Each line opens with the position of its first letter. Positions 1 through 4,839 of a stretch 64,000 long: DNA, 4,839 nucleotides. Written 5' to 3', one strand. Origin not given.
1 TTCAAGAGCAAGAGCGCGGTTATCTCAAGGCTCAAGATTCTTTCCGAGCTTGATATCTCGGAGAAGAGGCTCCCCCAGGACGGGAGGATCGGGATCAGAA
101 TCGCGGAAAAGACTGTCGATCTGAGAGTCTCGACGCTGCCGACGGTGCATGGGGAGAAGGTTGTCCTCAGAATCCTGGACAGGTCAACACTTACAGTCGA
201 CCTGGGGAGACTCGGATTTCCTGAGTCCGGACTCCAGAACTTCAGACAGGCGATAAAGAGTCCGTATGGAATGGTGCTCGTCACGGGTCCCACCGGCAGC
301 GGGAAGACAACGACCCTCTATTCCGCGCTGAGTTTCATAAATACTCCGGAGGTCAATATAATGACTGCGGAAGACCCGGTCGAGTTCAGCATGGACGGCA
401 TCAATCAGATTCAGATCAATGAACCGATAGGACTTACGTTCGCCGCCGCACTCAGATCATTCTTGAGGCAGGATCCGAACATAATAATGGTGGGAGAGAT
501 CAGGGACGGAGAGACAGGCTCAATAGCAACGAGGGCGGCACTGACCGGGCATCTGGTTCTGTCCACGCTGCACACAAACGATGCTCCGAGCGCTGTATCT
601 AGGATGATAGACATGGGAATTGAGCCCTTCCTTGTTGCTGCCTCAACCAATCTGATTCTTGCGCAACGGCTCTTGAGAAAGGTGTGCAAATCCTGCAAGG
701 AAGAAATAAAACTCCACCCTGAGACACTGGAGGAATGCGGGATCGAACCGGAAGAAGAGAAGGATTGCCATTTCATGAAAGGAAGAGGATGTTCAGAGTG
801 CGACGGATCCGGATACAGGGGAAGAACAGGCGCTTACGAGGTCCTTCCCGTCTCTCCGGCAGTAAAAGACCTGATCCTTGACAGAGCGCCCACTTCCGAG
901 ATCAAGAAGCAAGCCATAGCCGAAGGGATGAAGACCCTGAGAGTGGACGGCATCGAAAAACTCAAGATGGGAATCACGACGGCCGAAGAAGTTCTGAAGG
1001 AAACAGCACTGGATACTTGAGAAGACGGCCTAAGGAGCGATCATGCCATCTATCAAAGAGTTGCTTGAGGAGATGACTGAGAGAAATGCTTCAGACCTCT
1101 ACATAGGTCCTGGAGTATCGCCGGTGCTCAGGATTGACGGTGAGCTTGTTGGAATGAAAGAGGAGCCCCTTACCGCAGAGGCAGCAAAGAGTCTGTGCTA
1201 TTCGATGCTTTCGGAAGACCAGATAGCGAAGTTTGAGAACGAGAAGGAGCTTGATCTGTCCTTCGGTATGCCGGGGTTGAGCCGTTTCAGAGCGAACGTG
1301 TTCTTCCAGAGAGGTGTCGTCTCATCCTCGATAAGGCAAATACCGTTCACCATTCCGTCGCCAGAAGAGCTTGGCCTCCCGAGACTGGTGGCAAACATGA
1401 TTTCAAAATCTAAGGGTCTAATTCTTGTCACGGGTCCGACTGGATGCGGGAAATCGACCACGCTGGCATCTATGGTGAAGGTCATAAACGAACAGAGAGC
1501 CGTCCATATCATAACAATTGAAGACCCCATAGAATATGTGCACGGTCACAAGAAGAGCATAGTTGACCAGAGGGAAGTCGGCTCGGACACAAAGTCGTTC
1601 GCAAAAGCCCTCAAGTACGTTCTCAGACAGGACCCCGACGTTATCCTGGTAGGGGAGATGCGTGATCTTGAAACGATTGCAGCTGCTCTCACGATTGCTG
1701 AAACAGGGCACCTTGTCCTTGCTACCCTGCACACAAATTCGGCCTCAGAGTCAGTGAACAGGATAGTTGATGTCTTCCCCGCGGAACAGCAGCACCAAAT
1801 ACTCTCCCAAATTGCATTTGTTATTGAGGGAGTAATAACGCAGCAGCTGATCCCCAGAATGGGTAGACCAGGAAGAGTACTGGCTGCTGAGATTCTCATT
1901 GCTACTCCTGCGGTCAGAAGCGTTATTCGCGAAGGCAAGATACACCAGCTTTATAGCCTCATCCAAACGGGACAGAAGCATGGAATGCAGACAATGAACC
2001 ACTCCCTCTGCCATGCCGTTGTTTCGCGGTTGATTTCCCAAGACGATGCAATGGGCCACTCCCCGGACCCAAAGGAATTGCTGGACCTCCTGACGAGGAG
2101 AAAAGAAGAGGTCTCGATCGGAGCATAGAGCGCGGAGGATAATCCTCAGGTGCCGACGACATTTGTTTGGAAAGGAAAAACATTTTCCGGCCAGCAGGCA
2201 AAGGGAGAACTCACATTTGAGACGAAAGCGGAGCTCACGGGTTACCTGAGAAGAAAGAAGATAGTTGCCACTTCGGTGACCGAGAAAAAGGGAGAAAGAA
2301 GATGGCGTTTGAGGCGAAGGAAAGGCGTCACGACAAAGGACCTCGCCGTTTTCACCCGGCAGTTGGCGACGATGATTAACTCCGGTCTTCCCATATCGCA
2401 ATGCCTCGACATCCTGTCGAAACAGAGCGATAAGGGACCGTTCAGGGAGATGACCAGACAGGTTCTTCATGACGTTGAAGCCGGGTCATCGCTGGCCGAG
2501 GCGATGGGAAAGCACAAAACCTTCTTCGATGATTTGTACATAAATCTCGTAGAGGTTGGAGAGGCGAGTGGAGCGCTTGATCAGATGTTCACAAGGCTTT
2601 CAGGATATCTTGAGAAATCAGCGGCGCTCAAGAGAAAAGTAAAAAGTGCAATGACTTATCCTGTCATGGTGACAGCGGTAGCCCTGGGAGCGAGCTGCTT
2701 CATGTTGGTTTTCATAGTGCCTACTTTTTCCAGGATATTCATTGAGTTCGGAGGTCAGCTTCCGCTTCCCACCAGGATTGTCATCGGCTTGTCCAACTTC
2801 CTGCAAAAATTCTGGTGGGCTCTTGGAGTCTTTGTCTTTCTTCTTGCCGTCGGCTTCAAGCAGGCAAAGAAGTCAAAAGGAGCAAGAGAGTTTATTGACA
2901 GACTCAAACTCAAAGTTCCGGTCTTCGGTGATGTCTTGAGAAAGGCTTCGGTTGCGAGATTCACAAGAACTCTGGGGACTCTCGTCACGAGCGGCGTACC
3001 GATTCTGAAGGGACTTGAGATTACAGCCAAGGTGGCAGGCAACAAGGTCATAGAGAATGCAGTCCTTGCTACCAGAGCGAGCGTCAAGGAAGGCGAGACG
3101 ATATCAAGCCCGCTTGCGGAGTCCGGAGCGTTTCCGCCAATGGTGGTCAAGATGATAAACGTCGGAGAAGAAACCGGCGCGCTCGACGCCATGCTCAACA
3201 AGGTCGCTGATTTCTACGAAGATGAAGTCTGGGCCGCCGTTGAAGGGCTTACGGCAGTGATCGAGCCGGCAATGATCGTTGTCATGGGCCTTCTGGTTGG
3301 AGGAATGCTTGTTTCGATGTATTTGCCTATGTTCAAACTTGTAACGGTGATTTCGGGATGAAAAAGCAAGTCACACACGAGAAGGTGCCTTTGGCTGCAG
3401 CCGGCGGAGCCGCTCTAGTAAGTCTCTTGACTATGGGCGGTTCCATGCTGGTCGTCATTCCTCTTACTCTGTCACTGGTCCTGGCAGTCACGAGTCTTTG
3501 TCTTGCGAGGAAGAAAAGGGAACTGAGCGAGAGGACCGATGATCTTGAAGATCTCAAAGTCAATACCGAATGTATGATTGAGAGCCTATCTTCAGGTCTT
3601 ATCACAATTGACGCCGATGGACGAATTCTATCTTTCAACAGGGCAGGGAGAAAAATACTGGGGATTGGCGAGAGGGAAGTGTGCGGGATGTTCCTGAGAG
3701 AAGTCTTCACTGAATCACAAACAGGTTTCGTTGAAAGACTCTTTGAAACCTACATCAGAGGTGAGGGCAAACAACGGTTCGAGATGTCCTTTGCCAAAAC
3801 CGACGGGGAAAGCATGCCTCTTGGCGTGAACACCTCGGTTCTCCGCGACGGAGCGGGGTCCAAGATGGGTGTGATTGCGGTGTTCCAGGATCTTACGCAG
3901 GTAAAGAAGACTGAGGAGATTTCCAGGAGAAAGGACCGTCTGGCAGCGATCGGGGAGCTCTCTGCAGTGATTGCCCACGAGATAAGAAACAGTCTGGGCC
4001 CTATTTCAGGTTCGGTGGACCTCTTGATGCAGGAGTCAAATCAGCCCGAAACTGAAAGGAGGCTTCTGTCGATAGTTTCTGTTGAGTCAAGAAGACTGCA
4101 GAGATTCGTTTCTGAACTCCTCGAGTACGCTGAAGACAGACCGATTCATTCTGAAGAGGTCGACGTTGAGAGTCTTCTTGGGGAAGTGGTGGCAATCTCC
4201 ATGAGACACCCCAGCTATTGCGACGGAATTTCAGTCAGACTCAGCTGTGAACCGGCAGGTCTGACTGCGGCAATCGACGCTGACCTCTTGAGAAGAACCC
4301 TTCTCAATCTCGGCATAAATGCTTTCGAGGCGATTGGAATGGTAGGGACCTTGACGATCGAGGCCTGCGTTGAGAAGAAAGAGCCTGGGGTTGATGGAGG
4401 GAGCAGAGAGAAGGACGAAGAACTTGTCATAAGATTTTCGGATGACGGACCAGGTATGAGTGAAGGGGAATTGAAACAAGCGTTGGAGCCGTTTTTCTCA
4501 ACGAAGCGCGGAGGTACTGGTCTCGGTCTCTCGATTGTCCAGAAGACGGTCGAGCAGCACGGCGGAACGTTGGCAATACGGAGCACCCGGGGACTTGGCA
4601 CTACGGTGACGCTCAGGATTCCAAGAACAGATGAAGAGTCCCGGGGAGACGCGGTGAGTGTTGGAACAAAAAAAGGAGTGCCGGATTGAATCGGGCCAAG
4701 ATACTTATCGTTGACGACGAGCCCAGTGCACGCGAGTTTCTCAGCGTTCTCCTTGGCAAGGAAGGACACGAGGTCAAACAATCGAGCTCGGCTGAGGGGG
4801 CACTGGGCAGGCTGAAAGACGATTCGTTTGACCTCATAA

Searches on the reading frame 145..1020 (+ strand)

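Call 22: search_protein_families(library=pfam, proteins=[window:145-1020:+], max_evalue=1e-8)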
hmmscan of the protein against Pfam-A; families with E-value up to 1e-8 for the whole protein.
window:145-1020:+ (291 aa): 1 family
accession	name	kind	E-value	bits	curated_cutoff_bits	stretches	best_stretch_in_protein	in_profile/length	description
PF00437.27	T2SSE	-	9e-100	334.3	24.9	1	2-284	103-369/370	Type II/IV secretion system protein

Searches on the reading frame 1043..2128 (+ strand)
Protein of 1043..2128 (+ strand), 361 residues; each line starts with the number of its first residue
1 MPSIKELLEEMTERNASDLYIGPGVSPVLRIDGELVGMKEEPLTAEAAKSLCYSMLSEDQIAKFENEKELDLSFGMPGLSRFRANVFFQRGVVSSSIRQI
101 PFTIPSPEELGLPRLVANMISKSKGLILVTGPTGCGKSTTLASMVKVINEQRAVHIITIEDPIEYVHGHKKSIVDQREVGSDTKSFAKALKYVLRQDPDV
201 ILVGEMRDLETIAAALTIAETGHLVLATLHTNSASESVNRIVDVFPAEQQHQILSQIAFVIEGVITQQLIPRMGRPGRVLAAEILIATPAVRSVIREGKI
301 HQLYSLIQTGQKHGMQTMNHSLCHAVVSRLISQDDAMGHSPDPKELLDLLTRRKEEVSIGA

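Call 22: search_protein_families(library=pfam, proteins=[window:1043-2128:+], max_evalue=1e-8)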
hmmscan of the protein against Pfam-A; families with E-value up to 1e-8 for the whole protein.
window:1043-2128:+ (361 aa): 1 family
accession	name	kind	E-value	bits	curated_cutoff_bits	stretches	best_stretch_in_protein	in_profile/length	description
PF00437.27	T2SSE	-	2.2e-47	162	24.9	1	116-275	134-283/370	Type II/IV secretion system protein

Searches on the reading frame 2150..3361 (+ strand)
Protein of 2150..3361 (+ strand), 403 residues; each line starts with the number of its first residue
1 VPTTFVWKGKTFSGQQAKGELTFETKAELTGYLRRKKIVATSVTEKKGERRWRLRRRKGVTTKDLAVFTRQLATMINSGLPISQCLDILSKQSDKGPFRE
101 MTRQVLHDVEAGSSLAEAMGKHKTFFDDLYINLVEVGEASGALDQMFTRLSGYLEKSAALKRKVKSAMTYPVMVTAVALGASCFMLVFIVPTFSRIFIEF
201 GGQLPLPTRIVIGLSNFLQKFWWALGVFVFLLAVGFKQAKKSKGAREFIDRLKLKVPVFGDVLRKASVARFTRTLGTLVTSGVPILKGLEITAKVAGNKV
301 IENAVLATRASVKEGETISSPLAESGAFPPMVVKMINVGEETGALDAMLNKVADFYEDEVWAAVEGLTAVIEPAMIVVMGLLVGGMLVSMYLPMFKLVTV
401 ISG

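Call 22: search_protein_families(library=pfam, proteins=[window:2150-3361:+], max_evalue=1e-8)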
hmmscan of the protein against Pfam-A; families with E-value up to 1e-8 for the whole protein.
window:2150-3361:+ (403 aa): 1 family
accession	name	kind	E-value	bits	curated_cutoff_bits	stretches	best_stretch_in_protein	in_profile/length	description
PF00482.28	T2SSF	-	2e-68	228.6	25.2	2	68-191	1-125/125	Type II secretion system (T2SS), protein F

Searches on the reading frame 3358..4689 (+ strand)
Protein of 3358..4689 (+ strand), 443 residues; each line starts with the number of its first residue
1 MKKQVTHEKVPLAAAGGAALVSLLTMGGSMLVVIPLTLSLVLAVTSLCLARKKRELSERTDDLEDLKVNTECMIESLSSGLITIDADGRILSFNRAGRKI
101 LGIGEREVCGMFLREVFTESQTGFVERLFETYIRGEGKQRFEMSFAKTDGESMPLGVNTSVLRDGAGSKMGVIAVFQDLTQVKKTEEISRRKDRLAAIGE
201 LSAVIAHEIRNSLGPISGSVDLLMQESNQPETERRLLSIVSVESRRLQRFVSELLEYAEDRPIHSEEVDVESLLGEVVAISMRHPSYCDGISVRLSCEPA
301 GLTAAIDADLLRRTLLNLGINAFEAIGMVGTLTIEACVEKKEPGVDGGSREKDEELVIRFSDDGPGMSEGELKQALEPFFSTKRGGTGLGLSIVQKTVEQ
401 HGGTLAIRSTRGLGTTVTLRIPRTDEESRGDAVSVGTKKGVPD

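Call 22: search_protein_families(library=pfam, proteins=[window:3358-4689:+], max_evalue=1e-8)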
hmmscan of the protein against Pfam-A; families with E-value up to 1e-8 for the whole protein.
window:3358-4689:+ (443 aa): 5 families
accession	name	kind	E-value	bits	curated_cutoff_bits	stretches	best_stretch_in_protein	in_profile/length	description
PF02518.31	HATPase_c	-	1e-22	81.1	26.4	1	307-424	2-110/111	Histidine kinase-, DNA gyrase B-, and HSP90-like ATPase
PF00989.32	PAS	-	1.9e-17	63.7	22.6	1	73-178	6-112/113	PAS fold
PF08448.16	PAS_4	-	2.9e-12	47.2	23.1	1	75-183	2-109/110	PAS fold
PF00512.31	HisKA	-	3.8e-11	43.3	26.9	1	199-258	3-61/66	His Kinase A (phospho-acceptor) domain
PF13426.13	PAS_9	-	3.5e-10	40.5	27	1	80-181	3-103/103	PAS domain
